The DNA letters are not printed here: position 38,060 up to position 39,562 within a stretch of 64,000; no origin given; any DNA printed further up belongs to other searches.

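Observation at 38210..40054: CinA-like protein YfaY followed by small outer-membrane barrel YfaZ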

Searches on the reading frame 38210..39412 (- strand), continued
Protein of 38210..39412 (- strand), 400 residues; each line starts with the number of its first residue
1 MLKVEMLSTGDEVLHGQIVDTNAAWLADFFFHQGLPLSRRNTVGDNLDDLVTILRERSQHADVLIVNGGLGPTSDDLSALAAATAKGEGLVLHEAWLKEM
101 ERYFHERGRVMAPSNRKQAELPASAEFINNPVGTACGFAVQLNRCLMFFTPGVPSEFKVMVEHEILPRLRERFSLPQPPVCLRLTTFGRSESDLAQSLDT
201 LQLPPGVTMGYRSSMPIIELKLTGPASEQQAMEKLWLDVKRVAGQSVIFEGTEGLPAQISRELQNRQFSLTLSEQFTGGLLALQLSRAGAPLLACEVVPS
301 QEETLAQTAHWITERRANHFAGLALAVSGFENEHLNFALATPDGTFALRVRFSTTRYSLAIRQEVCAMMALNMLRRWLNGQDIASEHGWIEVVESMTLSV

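Call 25: find_homologous_proteins(query=window:38210-39412:-, max_evalue=0.001)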
Query window:38210-39412:- (400 aa): 5535 proteins with E <= 0.001 among 8000 candidates; the best 120 are listed.
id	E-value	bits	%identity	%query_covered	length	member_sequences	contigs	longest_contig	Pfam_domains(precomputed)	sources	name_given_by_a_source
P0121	2.2e-259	878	98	100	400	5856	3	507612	PF00994.30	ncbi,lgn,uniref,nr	ncbi:nicotinamide mononucleotide deamidase-related protein YfaY [Escherichia fergusonii]|uniref:nico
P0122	6.2e-241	817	91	100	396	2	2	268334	PF00994.30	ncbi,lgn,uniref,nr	ncbi:nicotinamide mononucleotide deamidase-related protein YfaY [Escherichia albertii]|uniref:nicoti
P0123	5.7e-239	810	93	100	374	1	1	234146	PF00994.30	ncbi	-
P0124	2.1e-234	795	89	100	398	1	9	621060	PF00994.30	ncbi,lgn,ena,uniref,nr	ncbi:TPA: nicotinamide mononucleotide deamidase-related protein YfaY [Citrobacter farmeri]|uniref:ni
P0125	3.3e-234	795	89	100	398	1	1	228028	PF00994.30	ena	-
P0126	5.4e-234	794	89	100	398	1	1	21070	PF00994.30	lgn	-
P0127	5.9e-234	794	89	100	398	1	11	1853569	PF00994.30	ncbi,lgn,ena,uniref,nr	ncbi:nicotinamide mononucleotide deamidase-related protein YfaY [Citrobacter farmeri]|uniref:nicotin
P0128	6.8e-234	794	89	100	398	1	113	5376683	PF00994.30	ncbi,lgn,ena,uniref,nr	ncbi:TPA: nicotinamide mononucleotide deamidase-related protein YfaY [Citrobacter freundii]|uniref:C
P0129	1.2e-233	793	89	99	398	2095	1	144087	PF00994.30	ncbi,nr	ncbi:nicotinamide mononucleotide deamidase-related protein YfaY [Salmonella enterica]|nr:nicotinamid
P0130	2.0e-233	792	89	100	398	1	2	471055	PF00994.30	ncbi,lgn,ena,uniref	ncbi:nicotinamide mononucleotide deamidase-related protein YfaY [Citrobacter amalonaticus]|uniref:ni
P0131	2.1e-233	792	89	100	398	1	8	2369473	PF00994.30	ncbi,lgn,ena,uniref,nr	ncbi:TPA: nicotinamide mononucleotide deamidase-related protein YfaY [Citrobacter farmeri]|uniref:ni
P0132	2.2e-233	792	88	100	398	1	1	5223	PF00994.30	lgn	-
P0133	2.3e-233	792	88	100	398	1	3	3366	PF00994.30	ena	-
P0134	2.4e-233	792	88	100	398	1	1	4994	PF00994.30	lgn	-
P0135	2.8e-233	792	88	100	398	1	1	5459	PF00994.30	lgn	-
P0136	2.9e-233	792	88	100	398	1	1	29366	PF00994.30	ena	-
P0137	4.1e-233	791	88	100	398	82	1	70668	PF00994.30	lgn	-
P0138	4.2e-233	791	88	100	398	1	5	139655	PF00994.30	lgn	-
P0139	5.0e-233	791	88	100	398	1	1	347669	PF00994.30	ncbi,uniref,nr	ncbi:nicotinamide mononucleotide deamidase-related protein YfaY [Citrobacter farmeri]|uniref:nicotin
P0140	5.4e-233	791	88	100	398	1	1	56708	PF00994.30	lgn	-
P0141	7.1e-233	790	88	99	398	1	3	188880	PF00994.30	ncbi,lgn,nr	ncbi:nicotinamide mononucleotide deamidase-related protein YfaY [Salmonella enterica]|nr:nicotinamid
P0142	8.0e-233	790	88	100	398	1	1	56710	PF00994.30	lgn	-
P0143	9.2e-233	790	88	100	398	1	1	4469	PF00994.30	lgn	-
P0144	1.0e-232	790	88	99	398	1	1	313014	PF00994.30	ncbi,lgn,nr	ncbi:TPA: nicotinamide mononucleotide deamidase-related protein YfaY [Salmonella enterica subsp. sal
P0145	1.1e-232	790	88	100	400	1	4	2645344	PF00994.30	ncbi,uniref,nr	ncbi:competence/damage-inducible protein A [Citrobacter amalonaticus]|uniref:CinA-like protein n=1 T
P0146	1.2e-232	790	88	100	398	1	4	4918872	PF00994.30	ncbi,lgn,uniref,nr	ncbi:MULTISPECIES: nicotinamide mononucleotide deamidase-related protein YfaY [Citrobacter]|uniref:C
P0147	1.9e-232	789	88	100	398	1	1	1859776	PF00994.30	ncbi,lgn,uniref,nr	ncbi:nicotinamide mononucleotide deamidase-related protein YfaY [Citrobacter farmeri]|uniref:nicotin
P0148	2.6e-232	789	88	100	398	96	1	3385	PF00994.30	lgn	-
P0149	2.8e-232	788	88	100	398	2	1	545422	PF00994.30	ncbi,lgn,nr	ncbi:TPA: nicotinamide mononucleotide deamidase-related protein YfaY [Citrobacter koseri]|nr:nicotin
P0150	3.2e-232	788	88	100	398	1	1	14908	PF00994.30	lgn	-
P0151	4.2e-232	788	88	100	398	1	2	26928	PF00994.30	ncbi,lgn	-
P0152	7.5e-232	787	88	100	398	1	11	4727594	PF00994.30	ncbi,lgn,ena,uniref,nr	ncbi:nicotinamide mononucleotide deamidase-related protein YfaY [Citrobacter sp. Colony219]|uniref:n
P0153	7.7e-232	787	88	100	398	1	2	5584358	PF00994.30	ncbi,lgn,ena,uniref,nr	ncbi:nicotinamide mononucleotide deamidase-related protein YfaY [Citrobacter farmeri]|uniref:CinA-li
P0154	9.7e-232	787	88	99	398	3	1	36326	PF00994.30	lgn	-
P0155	1.1e-231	786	88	100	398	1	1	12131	PF00994.30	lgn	-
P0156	1.2e-231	786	87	100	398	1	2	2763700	PF00994.30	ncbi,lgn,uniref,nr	ncbi:nicotinamide mononucleotide deamidase-related protein YfaY [Citrobacter sp. Marseille-Q3906]|un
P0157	1.5e-231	786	88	100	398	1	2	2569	PF00994.30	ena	-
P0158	4.6e-231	784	87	100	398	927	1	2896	PF00994.30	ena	-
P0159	5.5e-231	784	88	100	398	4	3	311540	PF00994.30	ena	-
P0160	7.6e-231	784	88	100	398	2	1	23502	PF00994.30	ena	-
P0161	7.6e-231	784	87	99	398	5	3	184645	PF00994.30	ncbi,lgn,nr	ncbi:nicotinamide mononucleotide deamidase-related protein YfaY [Salmonella enterica subsp. salamae]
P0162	1.6e-230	783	88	100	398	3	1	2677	PF00994.30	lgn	-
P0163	2.5e-230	782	88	99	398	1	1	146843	PF00994.30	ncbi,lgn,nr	ncbi:nicotinamide mononucleotide deamidase-related protein YfaY [Salmonella enterica]|nr:nicotinamid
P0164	1.2e-229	780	87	100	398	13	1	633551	PF00994.30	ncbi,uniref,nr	ncbi:nicotinamide mononucleotide deamidase-related protein YfaY [Citrobacter sp. S2-9]|uniref:CinA-l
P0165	3.6e-229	778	87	100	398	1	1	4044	PF00994.30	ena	-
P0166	8.4e-229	777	87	99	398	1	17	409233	PF00994.30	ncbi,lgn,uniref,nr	ncbi:nicotinamide mononucleotide deamidase-related protein YfaY [Salmonella enterica]|uniref:nicotin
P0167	1.7e-228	776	87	99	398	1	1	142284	PF00994.30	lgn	-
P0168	2.4e-228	776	87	99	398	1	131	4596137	PF00994.30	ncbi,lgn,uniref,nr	ncbi:nicotinamide mononucleotide deamidase-related protein YfaY [Salmonella enterica]|uniref:CinA-li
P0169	2.8e-228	775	87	99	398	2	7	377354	PF00994.30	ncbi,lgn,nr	ncbi:nicotinamide mononucleotide deamidase-related protein YfaY [Salmonella enterica]|nr:nicotinamid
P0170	4.1e-228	775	87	99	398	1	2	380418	PF00994.30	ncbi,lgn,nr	ncbi:nicotinamide mononucleotide deamidase-related protein YfaY [Salmonella enterica]|nr:nicotinamid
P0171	5.5e-228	774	87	99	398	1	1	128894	PF00994.30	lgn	-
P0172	6.3e-228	774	87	99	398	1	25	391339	PF00994.30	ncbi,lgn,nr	ncbi:nicotinamide mononucleotide deamidase-related protein YfaY [Salmonella enterica]|nr:nicotinamid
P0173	6.5e-228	774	87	99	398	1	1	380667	PF00994.30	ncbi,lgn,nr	ncbi:nicotinamide mononucleotide deamidase-related protein YfaY [Salmonella enterica]|nr:nicotinamid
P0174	8.2e-228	774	87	99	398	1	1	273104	PF00994.30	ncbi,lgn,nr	ncbi:nicotinamide mononucleotide deamidase-related protein YfaY [Salmonella enterica]|nr:nicotinamid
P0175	8.4e-228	774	87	99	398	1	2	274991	PF00994.30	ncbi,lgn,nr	ncbi:nicotinamide mononucleotide deamidase-related protein YfaY [Salmonella enterica]|nr:nicotinamid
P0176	9.1e-228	774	87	99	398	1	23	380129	PF00994.30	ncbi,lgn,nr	ncbi:competence/damage-inducible protein CinA [Salmonella enterica subsp. arizonae]|nr:competence/da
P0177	1.0e-227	773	86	100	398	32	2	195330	PF00994.30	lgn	-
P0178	1.1e-227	773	87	99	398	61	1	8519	PF00994.30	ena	-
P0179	1.2e-227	773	87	99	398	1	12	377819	PF00994.30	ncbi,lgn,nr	ncbi:nicotinamide mononucleotide deamidase-related protein YfaY [Salmonella enterica]|nr:nicotinamid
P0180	1.9e-227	773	87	99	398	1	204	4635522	PF00994.30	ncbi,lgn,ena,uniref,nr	ncbi:nicotinamide mononucleotide deamidase-related protein YfaY [Salmonella enterica]|uniref:CinA-li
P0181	2.2e-227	772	87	99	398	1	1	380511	PF00994.30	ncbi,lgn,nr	ncbi:nicotinamide mononucleotide deamidase-related protein YfaY [Salmonella enterica]|nr:nicotinamid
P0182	2.3e-227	772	87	99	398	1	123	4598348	PF00994.30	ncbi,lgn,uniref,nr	ncbi:nicotinamide mononucleotide deamidase-related protein YfaY [Salmonella enterica]|uniref:CinA-li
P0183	2.8e-227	772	87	99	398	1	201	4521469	PF00994.30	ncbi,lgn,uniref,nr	ncbi:nicotinamide mononucleotide deamidase-related protein YfaY [Salmonella enterica]|uniref:CinA-li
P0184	2.8e-227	772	87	99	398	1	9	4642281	PF00994.30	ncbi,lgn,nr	ncbi:nicotinamide mononucleotide deamidase-related protein YfaY [Salmonella enterica]|nr:nicotinamid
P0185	2.8e-227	772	87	99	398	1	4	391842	PF00994.30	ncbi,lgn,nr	ncbi:nicotinamide mononucleotide deamidase-related protein YfaY [Salmonella enterica]|nr:nicotinamid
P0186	3.3e-227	772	87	99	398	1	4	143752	PF00994.30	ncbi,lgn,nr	ncbi:nicotinamide mononucleotide deamidase-related protein YfaY [Salmonella enterica]|nr:nicotinamid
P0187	4.2e-227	771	87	99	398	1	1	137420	PF00994.30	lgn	-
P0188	5.4e-227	771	87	99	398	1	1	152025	PF00994.30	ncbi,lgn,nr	ncbi:nicotinamide mononucleotide deamidase-related protein YfaY [Salmonella enterica subsp. arizonae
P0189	5.8e-227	771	87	99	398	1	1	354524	PF00994.30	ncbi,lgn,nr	ncbi:nicotinamide mononucleotide deamidase-related protein YfaY [Salmonella enterica]|nr:nicotinamid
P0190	5.8e-227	771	86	99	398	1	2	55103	PF00994.30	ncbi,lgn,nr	ncbi:nicotinamide mononucleotide deamidase-related protein YfaY [Salmonella enterica]|nr:nicotinamid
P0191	6.7e-227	771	87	99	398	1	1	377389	PF00994.30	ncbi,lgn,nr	ncbi:nicotinamide mononucleotide deamidase-related protein YfaY [Salmonella enterica]|nr:nicotinamid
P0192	7.1e-227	771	86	99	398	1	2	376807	PF00994.30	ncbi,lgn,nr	ncbi:nicotinamide mononucleotide deamidase-related protein YfaY [Salmonella enterica subsp. arizonae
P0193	7.2e-227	771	87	99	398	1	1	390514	PF00994.30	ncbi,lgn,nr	ncbi:nicotinamide mononucleotide deamidase-related protein YfaY [Salmonella enterica]|nr:nicotinamid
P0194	7.7e-227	771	87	99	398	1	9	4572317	PF00994.30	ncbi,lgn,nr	ncbi:Molybdopterin binding motif CinA N-terminaldomain / C-terminal domain of CinA type E [Salmonell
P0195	8.9e-227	770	86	99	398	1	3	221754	PF00994.30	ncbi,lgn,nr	ncbi:nicotinamide mononucleotide deamidase-related protein YfaY [Salmonella enterica]|nr:nicotinamid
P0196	9.0e-227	770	86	99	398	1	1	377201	PF00994.30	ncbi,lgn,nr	ncbi:nicotinamide mononucleotide deamidase-related protein YfaY [Salmonella enterica]|nr:nicotinamid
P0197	9.4e-227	770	86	99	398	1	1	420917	PF00994.30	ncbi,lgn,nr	ncbi:nicotinamide mononucleotide deamidase-related protein YfaY [Salmonella enterica subsp. arizonae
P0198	9.4e-227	770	86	99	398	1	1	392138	PF00994.30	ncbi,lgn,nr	ncbi:nicotinamide mononucleotide deamidase-related protein YfaY [Salmonella enterica]|nr:nicotinamid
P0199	1.2e-226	770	86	99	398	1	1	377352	PF00994.30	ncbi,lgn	ncbi:nicotinamide mononucleotide deamidase-related protein YfaY [Salmonella enterica]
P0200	1.4e-226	770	86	99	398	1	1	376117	PF00994.30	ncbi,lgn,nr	ncbi:nicotinamide mononucleotide deamidase-related protein YfaY [Salmonella enterica subsp. arizonae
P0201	1.4e-226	770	86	99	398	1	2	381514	PF00994.30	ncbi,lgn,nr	ncbi:nicotinamide mononucleotide deamidase-related protein YfaY [Salmonella enterica]|nr:nicotinamid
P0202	1.4e-226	770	86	99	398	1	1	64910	PF00994.30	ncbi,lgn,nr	ncbi:nicotinamide mononucleotide deamidase-related protein YfaY [Salmonella enterica]|nr:nicotinamid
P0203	1.5e-226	770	86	100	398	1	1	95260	PF00994.30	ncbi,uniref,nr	ncbi:competence/damage-inducible protein A [Citrobacter sp. NCU1]|uniref:nicotinamide mononucleotide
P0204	1.7e-226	769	87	99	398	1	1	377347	PF00994.30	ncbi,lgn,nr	ncbi:nicotinamide mononucleotide deamidase-related protein YfaY [Salmonella enterica subsp. arizonae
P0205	1.7e-226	769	86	99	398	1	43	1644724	PF00994.30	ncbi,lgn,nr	ncbi:nicotinamide mononucleotide deamidase-related protein YfaY [Salmonella enterica]|nr:nicotinamid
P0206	1.9e-226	769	86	99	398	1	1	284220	PF00994.30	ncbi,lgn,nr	ncbi:nicotinamide mononucleotide deamidase-related protein YfaY [Salmonella enterica]|nr:nicotinamid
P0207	2.0e-226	769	86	99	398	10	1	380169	PF00994.30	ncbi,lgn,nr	ncbi:nicotinamide mononucleotide deamidase-related protein YfaY [Salmonella enterica]|nr:nicotinamid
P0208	2.0e-226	769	87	100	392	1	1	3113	PF00994.30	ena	-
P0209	2.5e-226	769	87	99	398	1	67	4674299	PF00994.30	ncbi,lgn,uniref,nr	ncbi:nicotinamide mononucleotide deamidase-related protein YfaY [Salmonella enterica subsp. arizonae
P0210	2.6e-226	769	87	99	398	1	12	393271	PF00994.30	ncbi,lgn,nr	ncbi:nicotinamide mononucleotide deamidase-related protein YfaY [Salmonella enterica]|nr:nicotinamid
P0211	3.0e-226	769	87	99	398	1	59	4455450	PF00994.30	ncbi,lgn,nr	ncbi:nicotinamide mononucleotide deamidase-related protein YfaY [Salmonella enterica subsp. arizonae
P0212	3.7e-226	768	86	99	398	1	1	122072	PF00994.30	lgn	-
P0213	3.7e-226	768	86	99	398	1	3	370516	PF00994.30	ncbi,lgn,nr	ncbi:nicotinamide mononucleotide deamidase-related protein YfaY [Salmonella enterica]|nr:nicotinamid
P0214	7.4e-226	767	86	99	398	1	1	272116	PF00994.30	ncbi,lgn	ncbi:nicotinamide mononucleotide deamidase-related protein YfaY [Salmonella enterica]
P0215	8.3e-226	767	86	99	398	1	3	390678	PF00994.30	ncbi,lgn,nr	ncbi:nicotinamide mononucleotide deamidase-related protein YfaY [Salmonella enterica]|nr:nicotinamid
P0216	8.7e-226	767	86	99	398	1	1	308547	PF00994.30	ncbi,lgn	ncbi:nicotinamide mononucleotide deamidase-related protein YfaY [Salmonella enterica]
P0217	9.1e-226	767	86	99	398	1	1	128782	PF00994.30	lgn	-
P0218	9.2e-226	767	86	99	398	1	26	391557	PF00994.30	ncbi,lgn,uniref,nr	ncbi:TPA: nicotinamide mononucleotide deamidase-related protein YfaY [Salmonella enterica subsp. ari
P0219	9.4e-226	767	86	99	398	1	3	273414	PF00994.30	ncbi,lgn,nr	ncbi:competence/damage-inducible protein CinA [Salmonella enterica]|nr:competence/damage-inducible p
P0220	1.4e-225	766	86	99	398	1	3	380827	PF00994.30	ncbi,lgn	ncbi:nicotinamide mononucleotide deamidase-related protein YfaY [Salmonella enterica]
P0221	1.5e-225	766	87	99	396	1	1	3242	PF00994.30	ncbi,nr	ncbi:nicotinamide mononucleotide deamidase-related protein YfaY, partial [Salmonella enterica subsp.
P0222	1.8e-225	766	86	99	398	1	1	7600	PF00994.30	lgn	-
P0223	2.0e-225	766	87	78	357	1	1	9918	PF00994.30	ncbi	-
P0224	3.4e-225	765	86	99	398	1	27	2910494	PF00994.30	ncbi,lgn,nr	ncbi:nicotinamide mononucleotide deamidase-related protein YfaY [Salmonella enterica]|nr:nicotinamid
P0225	4.1e-225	765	86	99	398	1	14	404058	PF00994.30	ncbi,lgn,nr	ncbi:nicotinamide mononucleotide deamidase-related protein YfaY [Salmonella enterica]|nr:nicotinamid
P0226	6.7e-225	764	86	99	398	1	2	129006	PF00994.30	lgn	-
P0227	9.4e-225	764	86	99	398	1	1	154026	PF00994.30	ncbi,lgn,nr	ncbi:nicotinamide mononucleotide deamidase-related protein YfaY [Salmonella enterica]|nr:nicotinamid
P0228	5.9e-224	761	78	100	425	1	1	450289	PF13579.13,PF00994.30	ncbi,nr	ncbi:nicotinamide mononucleotide deamidase-related protein YfaY [Klebsiella pneumoniae]|nr:nicotinam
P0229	9.1e-224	760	86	99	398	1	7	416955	PF00994.30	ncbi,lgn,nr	ncbi:TPA: nicotinamide mononucleotide deamidase-related protein YfaY [Salmonella enterica subsp. ari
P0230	1.1e-223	760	89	95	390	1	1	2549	PF00994.30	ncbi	-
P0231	6.8e-223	758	87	97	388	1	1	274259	PF00994.30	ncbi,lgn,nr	ncbi:nicotinamide mononucleotide deamidase-related protein YfaY [Salmonella enterica]|nr:nicotinamid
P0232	1.5e-222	756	84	100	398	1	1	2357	PF00994.30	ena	-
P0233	1.9e-221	753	83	99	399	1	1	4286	PF00994.30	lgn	-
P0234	2.0e-221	753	84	100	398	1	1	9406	PF00994.30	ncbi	-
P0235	5.4e-221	751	84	99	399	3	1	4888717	PF00994.30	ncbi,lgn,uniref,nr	ncbi:nicotinamide mononucleotide deamidase-related protein YfaY [Enterobacter sp. RHBSTW-00994]|unir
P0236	9.0e-221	751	84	99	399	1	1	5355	PF00994.30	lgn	-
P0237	1.4e-220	750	84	99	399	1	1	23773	PF00994.30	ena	-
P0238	2.3e-220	749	84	100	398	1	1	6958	PF00994.30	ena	-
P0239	2.4e-220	749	82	100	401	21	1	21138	PF00994.30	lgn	-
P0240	2.7e-220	749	83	100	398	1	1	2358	PF00994.30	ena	-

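Call 74: predict_structure(alignment_id=A4)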
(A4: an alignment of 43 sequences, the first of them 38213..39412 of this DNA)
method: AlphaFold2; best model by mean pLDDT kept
length: 400 residues; sequences in the alignment: 43
mean_pLDDT: 80.2   pTM: 0.61
mean pLDDT of the five models: 80.2, 78.6, 77.7, 71.4, 66.6
residues with pLDDT >= 90: 98; 70-90: 222; 50-70: 64; < 50: 16
segments of 3 or more residues with pLDDT < 50: 11-21, 70-74
pLDDT, mean of each block of 10 residues (from residue 1): 74 41 58 58 71 90 75 62 91 85 78 78 86 75 88 67 81 76 79 79 85 73 86 90 76 83 94 91 88 88 90 91 89 86 93 77 87 91 74 87
secondary structure, 60 per line:
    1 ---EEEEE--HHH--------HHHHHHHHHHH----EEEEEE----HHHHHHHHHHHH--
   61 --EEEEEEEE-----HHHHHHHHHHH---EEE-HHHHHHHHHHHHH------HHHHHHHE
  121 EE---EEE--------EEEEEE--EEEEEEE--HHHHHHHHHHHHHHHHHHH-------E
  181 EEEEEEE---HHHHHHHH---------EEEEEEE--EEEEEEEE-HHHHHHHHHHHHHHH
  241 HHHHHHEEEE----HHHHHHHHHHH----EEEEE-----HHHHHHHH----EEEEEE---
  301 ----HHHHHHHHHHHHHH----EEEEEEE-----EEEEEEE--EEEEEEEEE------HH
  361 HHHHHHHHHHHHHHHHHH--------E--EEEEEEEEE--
elements in order: E4-8 H22-32 E37-42 H47-58 E63-70 H76-86 E90-92 H94-106 H113-119 E120-122 E126-128 E137-142 E145-151 H154-172 E180-187 H191-198 E208-214 E217-224 H226-246 E247-250 H255-265 E270-274 H280-287 E292-297 H305-318 E323-329 E335-341 E344-352 H359-378 E390-398

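Call 78: fold_search(model_id=the predicted structure, library=pdb)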
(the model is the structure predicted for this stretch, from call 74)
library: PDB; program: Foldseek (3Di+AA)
matches with E <= 10: 1631; with E <= 0.001: 96
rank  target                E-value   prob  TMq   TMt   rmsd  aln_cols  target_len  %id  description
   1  4cta_A                2.0e-31  1.00  0.46  0.46   9.8       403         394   29  Competence or damage-inducible protein CinA from Thermus thermophilus (released 2014-10-15)
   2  4ct8_A                2.2e-31  1.00  0.47  0.48   9.4       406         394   30  Competence or damage-inducible protein CinA from Thermus thermophilus (released 2014-10-15)
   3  4uux_A                1.4e-30  1.00  0.44  0.45   9.7       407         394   30  Competence or damage-inducible protein CinA from Thermus thermophilus (released 2014-10-15)
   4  4ct8_B                3.8e-29  1.00  0.68  0.71   4.8       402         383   30  Competence or damage-inducible protein CinA from Thermus thermophilus (released 2014-10-15)
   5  8ron_D                1.7e-14  1.00  0.38  0.33  11.6       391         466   17  Crystal structure of human FAD synthase, isoform 2 (released 2024-04-10)
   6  8ron_C                3.6e-14  1.00  0.38  0.33  11.8       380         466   17  Crystal structure of human FAD synthase, isoform 2 (released 2024-04-10)
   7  8ron_A                4.3e-14  1.00  0.38  0.34  11.1       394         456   18  Crystal structure of human FAD synthase, isoform 2 (released 2024-04-10)
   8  8ron_B                4.3e-14  1.00  0.38  0.33  12.2       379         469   17  Crystal structure of human FAD synthase, isoform 2 (released 2024-04-10)
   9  3kbq_B                4.0e-13  1.00  0.37  0.82   2.7       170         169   29  The crystal structure of the protein CinA with unknown function from Thermoplasma acidophilum (released 2009-12-15)
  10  3kbq_A                5.0e-13  1.00  0.36  0.83   2.6       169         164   30  The crystal structure of the protein CinA with unknown function from Thermoplasma acidophilum (released 2009-12-15)
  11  6mr3_C                5.9e-12  1.00  0.41  0.66   4.1       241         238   18  Crystal structure of the competence-damaged protein (CinA) superfamily protein from Streptococcus mutans (released 2018-10-24)
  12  6mr3_A                1.7e-11  1.00  0.41  0.63   4.1       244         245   18  Crystal structure of the competence-damaged protein (CinA) superfamily protein from Streptococcus mutans (released 2018-10-24)
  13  4tk4_A                2.3e-07  1.00  0.26  0.25  11.0       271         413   15  GephE in complex with a GABA receptor alpha3 subunit derived double mutant peptide in space group P61 (released 2014-12-24)
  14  4tk3_A                3.7e-07  1.00  0.28  0.27  10.0       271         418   15  Geph E in complex with a GABA receptor alpha3 derived double mutant peptide in spacegroup P21212 (released 2014-12-24)
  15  2fu3_A                5.2e-07  1.00  0.26  0.26  11.0       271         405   15  Crystal structure of gephyrin E-domain (released 2006-03-14)
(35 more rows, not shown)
